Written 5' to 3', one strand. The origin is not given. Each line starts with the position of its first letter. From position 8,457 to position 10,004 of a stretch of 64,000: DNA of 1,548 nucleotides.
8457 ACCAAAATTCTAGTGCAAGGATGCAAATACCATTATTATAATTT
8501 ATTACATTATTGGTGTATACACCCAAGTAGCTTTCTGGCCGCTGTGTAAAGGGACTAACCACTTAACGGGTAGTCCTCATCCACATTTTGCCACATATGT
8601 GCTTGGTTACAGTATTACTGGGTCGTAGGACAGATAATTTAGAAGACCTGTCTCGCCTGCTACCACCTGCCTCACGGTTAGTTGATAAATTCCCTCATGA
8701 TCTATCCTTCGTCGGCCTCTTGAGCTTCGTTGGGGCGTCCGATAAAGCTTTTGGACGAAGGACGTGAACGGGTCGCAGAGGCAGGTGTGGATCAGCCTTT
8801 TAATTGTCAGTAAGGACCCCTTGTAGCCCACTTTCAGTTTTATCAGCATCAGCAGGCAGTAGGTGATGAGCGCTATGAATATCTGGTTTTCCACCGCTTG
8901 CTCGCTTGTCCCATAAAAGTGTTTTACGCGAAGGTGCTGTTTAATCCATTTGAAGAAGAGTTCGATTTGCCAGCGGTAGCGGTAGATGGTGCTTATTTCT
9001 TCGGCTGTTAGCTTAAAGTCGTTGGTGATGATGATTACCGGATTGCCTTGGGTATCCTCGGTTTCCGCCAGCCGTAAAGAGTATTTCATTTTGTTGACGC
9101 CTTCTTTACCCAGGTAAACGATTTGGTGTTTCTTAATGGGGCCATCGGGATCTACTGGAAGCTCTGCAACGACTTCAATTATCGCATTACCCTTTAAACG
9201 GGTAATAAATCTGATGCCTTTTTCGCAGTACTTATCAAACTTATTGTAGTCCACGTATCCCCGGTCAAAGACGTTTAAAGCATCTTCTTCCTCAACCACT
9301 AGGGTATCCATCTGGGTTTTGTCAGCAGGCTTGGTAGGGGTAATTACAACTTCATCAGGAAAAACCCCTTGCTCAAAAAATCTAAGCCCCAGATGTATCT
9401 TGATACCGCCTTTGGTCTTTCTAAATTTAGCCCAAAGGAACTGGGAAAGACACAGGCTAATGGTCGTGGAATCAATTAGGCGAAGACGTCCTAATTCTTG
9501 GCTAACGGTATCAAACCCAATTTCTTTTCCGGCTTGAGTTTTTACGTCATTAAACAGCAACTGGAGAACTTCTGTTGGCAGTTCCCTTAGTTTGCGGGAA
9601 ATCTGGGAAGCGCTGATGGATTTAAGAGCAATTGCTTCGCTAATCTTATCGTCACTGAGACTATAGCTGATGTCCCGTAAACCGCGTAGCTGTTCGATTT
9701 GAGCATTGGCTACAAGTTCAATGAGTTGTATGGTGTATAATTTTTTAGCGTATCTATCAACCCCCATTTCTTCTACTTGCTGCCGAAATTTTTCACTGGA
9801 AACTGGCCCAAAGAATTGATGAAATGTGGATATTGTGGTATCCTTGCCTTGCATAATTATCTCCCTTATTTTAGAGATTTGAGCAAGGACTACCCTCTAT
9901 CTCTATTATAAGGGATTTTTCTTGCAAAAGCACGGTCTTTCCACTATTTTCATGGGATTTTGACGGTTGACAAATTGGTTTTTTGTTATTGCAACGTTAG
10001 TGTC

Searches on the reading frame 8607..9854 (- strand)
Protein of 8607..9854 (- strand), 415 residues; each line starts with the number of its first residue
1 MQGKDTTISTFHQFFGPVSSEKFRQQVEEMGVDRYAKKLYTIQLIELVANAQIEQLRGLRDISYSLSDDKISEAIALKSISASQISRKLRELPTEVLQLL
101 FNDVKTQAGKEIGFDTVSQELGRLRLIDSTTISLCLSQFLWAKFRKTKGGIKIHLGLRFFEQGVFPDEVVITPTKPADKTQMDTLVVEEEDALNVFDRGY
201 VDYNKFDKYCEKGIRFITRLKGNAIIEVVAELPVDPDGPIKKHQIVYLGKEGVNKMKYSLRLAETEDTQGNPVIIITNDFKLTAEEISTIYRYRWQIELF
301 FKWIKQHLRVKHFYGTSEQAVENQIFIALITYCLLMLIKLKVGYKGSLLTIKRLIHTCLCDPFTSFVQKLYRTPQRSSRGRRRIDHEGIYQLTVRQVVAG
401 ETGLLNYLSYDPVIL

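Call 7: search_protein_families(library=ncbifam, proteins=[window:8607-9854:-], max_evalue=0.01)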
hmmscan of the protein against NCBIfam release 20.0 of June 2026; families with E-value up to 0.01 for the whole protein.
window:8607-9854:- (415 aa): 12 families
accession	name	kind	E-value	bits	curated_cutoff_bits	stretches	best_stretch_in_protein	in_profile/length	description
NF033592.1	transpos_IS4_1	equivalog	5.3e-73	246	115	1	18-338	5-331/332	IS4 family transposase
NF049925.1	transpos_IS4_4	equivalog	1.3e-13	50.5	250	1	255-338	286-370/449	IS4 family transposase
NF033559.2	transpos_IS1634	equivalog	4.8e-13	49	100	1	274-357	362-446/483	IS1634 family transposase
NF049921.1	transpos_IS701_2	equivalog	2e-12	47.2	250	1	196-343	150-295/318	IS701 family transposase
NF033591.1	transpos_IS4_2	equivalog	4e-12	45.9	152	1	191-338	119-280/340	IS4 family transposase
NF049999.1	transpos_IS701_3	equivalog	5e-12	45.4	170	1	265-345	287-367/412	IS701 family transposase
NF033540.2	transpos_IS701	equivalog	8.2e-07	28.6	150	1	264-337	286-361/363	IS701 family transposase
NF033520.1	transpos_IS982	equivalog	1.3e-06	28.2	130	1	165-224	125-185/243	IS982 family transposase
NF033580.1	transpos_IS5_3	equivalog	2.8e-06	27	110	1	269-333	193-257/258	IS5 family transposase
NF033539.1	transpos_IS1380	equivalog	0.00016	20.5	180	1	205-346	221-383/419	IS1380 family transposase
NF033590.1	transpos_IS4_3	equivalog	0.00082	18.5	160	1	284-331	268-315/405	IS4 family transposase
NF041680.1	transp_NF041680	equivalog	0.0029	16.7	440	0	278-338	308-368/439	NF041680 family putative transposase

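Call 8: search_protein_families(library=pfam, proteins=[window:8607-9854:-], max_evalue=0.01)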
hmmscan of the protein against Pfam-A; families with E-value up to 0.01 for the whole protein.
window:8607-9854:- (415 aa): 5 families
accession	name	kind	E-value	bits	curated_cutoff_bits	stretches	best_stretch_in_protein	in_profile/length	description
PF01609.27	DDE_Tnp_1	-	3.8e-28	99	23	1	123-334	5-200/200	Transposase DDE domain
PF14294.11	DUF4372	-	1e-07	32.5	25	1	9-67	4-62/74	Domain of unknown function (DUF4372)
PF13701.12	DDE_Tnp_1_4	-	0.0014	17.4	34.7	1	264-339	298-374/435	Transposase DDE domain group 1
PF04693.18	DDE_Tnp_2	-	0.0018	18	20.2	1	273-341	254-319/327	Archaeal putative transposase ISC1217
PF13612.12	DDE_Tnp_1_3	-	0.0057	17.1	27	0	168-224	60-115/155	Transposase DDE domain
